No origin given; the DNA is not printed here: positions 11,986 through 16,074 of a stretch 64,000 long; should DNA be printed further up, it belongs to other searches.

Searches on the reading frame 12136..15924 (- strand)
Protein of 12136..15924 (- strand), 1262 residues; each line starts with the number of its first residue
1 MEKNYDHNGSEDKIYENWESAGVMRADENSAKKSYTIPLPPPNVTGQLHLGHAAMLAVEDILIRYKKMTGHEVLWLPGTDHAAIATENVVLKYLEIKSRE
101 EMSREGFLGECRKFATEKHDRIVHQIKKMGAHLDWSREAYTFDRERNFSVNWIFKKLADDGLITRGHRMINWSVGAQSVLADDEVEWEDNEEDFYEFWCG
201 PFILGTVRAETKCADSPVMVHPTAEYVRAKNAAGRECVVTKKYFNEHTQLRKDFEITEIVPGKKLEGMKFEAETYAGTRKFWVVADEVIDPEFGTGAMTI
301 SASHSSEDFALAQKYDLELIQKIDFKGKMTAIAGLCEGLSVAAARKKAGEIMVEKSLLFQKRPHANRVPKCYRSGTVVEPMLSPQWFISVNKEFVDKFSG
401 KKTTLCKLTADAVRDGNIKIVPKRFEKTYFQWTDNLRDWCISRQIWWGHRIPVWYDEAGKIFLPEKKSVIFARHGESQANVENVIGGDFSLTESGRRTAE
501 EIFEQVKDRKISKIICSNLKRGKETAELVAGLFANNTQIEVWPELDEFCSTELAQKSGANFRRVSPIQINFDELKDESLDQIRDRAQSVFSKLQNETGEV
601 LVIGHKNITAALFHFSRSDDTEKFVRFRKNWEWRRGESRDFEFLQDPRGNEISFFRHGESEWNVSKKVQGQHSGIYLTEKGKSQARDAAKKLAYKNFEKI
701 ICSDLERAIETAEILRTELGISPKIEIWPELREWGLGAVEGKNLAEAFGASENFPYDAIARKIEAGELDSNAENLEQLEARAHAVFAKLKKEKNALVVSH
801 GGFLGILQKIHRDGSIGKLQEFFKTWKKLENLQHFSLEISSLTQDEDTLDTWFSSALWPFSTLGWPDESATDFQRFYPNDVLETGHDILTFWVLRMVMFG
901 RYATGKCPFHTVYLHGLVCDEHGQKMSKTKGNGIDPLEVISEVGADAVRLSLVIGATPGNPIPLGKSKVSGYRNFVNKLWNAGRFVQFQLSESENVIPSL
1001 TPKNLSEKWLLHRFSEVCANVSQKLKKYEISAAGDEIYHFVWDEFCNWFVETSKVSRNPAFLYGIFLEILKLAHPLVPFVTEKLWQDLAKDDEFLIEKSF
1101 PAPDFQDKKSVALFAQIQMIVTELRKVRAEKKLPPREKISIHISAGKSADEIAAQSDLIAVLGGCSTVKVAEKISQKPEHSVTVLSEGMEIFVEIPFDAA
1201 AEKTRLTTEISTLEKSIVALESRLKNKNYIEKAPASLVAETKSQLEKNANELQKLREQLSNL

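Call 9: search_protein_families(library=pfam, proteins=[window:12136-15924:-], max_evalue=0.1)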
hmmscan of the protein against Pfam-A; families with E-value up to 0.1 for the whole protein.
window:12136-15924:- (1262 aa): 10 families
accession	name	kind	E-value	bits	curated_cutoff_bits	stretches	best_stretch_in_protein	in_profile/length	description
PF00133.28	tRNA-synt_1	-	1.2e-124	416.7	22.7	2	13-474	1-268/414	tRNA synthetases class I (I, L, M and V)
PF00300.27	His_Phos_1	-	1.2e-58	198.4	21.7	2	654-808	3-155/194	Histidine phosphatase superfamily (branch 1)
PF08264.19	Anticodon_1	-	3.1e-29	102.2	25.1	1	1007-1142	1-147/148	Anticodon-binding domain of tRNA ligase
PF09334.17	tRNA-synt_1g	-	1.2e-16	61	20.1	2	42-186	8-136/391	tRNA synthetases class I (M)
PF10458.14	Val_tRNA-synt_C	-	3.3e-11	43.7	25.9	1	1198-1262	1-65/66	Valyl tRNA synthetase tRNA binding arm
PF13021.12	DUF3885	-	0.0091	16.6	23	0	566-640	23-101/189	Domain of unknown function (DUF3885)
PF07292.18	NID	-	0.015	16.2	25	0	562-600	48-88/90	Nmi/IFP 35 domain (NID)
PF01406.26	tRNA-synt_1e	-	0.016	15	27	0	41-75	16-50/301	tRNA synthetases class I (C) catalytic domain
PF20008.5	DUF6429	-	0.059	13.5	31.6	0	673-693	49-69/71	Domain of unknown function (DUF6429)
PF13603.12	tRNA-synt_1_2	-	0.064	13.2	25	0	291-329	108-146/185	Leucyl-tRNA synthetase, editing domain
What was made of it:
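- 12136..15924 (-): valS (1262 aa), downstream core gene. call 9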
